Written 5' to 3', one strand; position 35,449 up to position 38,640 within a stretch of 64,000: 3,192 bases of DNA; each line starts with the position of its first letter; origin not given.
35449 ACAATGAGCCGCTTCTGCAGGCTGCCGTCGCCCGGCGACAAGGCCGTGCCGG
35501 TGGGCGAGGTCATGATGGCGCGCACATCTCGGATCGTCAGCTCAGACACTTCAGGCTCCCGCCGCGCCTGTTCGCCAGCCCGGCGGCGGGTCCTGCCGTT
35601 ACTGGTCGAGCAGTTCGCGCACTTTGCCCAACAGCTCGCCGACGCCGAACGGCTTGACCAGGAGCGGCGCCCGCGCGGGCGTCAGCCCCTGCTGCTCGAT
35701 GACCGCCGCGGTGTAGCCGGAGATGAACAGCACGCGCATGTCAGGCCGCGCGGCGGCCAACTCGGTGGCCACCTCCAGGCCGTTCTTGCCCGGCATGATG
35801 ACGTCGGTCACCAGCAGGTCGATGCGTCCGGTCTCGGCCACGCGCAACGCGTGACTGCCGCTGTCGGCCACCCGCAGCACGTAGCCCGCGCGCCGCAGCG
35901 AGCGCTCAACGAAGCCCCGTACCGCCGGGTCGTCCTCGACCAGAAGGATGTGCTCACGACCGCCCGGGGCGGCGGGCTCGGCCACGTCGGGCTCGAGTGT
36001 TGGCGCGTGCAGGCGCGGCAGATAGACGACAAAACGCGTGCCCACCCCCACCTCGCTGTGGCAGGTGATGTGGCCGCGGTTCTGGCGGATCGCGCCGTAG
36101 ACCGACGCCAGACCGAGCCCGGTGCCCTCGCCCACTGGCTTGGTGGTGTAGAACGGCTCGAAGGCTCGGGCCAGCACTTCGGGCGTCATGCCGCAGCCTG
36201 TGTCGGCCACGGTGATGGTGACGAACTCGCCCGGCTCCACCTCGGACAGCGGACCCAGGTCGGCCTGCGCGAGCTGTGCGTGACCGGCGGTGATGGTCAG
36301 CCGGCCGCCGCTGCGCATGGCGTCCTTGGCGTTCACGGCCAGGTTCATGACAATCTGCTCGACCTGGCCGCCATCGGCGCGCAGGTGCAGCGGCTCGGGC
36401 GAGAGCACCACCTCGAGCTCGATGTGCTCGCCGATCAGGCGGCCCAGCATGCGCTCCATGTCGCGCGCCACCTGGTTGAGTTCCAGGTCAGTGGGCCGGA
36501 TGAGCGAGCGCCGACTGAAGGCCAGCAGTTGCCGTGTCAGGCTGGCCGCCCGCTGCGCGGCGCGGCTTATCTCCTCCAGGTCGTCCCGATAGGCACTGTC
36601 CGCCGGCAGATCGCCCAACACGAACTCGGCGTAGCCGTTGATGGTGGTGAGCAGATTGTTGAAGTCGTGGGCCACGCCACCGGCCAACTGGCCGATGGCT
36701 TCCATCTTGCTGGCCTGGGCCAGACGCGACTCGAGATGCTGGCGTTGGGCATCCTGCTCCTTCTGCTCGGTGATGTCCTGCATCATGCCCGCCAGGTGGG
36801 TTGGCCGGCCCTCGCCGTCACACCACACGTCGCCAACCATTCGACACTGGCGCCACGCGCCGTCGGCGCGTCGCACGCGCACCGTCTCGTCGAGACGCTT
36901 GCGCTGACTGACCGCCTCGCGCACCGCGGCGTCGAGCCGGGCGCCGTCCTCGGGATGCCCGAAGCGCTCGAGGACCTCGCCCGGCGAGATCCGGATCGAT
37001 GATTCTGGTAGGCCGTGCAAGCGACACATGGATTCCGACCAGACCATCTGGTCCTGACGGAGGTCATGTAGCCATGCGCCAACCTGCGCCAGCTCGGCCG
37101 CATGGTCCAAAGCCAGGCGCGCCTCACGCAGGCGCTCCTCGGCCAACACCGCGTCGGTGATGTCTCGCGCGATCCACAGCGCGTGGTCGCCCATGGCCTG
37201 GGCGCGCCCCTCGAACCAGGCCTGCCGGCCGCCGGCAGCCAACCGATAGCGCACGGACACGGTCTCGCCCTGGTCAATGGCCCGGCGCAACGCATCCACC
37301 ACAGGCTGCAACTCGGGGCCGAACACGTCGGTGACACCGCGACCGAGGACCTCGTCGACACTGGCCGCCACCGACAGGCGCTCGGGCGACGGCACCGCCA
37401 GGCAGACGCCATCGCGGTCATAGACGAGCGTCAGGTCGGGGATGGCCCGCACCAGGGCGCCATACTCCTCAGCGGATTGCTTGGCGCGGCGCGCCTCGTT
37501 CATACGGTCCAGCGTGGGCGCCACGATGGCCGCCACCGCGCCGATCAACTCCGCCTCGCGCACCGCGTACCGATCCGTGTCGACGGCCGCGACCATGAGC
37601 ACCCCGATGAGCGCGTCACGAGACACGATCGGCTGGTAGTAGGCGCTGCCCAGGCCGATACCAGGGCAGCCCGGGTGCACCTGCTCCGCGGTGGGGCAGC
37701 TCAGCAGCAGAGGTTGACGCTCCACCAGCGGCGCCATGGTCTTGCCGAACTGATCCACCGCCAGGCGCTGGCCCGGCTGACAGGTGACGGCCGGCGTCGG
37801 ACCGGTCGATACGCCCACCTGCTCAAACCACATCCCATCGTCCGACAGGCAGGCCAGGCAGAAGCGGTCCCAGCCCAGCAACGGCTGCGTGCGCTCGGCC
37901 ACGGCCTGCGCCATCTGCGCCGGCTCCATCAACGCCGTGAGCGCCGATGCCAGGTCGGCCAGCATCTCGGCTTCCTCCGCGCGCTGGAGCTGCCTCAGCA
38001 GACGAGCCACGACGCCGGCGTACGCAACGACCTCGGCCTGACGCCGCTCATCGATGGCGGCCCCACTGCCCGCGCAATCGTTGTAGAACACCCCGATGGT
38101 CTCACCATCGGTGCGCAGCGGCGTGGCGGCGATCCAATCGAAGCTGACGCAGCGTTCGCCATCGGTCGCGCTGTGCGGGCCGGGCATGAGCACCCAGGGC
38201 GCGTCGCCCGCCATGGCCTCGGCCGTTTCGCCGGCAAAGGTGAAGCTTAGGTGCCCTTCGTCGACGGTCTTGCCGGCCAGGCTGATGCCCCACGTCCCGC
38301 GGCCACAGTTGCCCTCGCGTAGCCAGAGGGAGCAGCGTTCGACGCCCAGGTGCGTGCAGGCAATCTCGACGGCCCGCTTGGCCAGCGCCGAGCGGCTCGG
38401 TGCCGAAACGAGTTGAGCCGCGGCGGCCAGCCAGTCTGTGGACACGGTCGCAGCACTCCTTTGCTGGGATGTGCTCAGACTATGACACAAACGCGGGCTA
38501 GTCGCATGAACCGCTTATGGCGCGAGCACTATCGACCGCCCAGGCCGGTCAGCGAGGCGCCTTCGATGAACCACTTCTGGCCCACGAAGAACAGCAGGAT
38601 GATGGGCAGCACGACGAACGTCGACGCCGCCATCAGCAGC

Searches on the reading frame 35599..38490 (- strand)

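Call 6: search_protein_families(library=pfam, proteins=[window:35599-38490:-], max_evalue=0.01)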
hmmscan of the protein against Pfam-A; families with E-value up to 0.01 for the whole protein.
window:35599-38490:- (963 aa): 10 families
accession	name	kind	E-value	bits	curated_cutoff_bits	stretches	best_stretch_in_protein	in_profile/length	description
PF00072.30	Response_reg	-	4.1e-20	72.4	30.2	1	848-957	1-110/111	Response regulator receiver domain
PF02518.31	HATPase_c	-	4.6e-20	72.6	26.4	1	707-826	3-109/111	Histidine kinase-, DNA gyrase B-, and HSP90-like ATPase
PF08448.16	PAS_4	-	1.6e-15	57.7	23.1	2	348-447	2-108/110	PAS fold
PF08447.18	PAS_3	-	4.8e-13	49.6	25.6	1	482-569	2-88/89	PAS fold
PF01590.32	GAF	-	2.8e-11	44.5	22.4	2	34-136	3-106/133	GAF domain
PF00512.31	HisKA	-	3.9e-10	40.1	26.9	1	600-661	3-63/66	His Kinase A (phospho-acceptor) domain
PF00989.32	PAS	-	1.4e-08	35.2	22.6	1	462-573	4-113/113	PAS fold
PF13185.12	GAF_2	-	2e-08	35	28.6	1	190-327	4-135/136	GAF domain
PF13492.12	GAF_3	-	0.00062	20.6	27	0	190-328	2-128/129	GAF domain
PF13426.13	PAS_9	-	0.0099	16.6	27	0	485-575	17-103/103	PAS domain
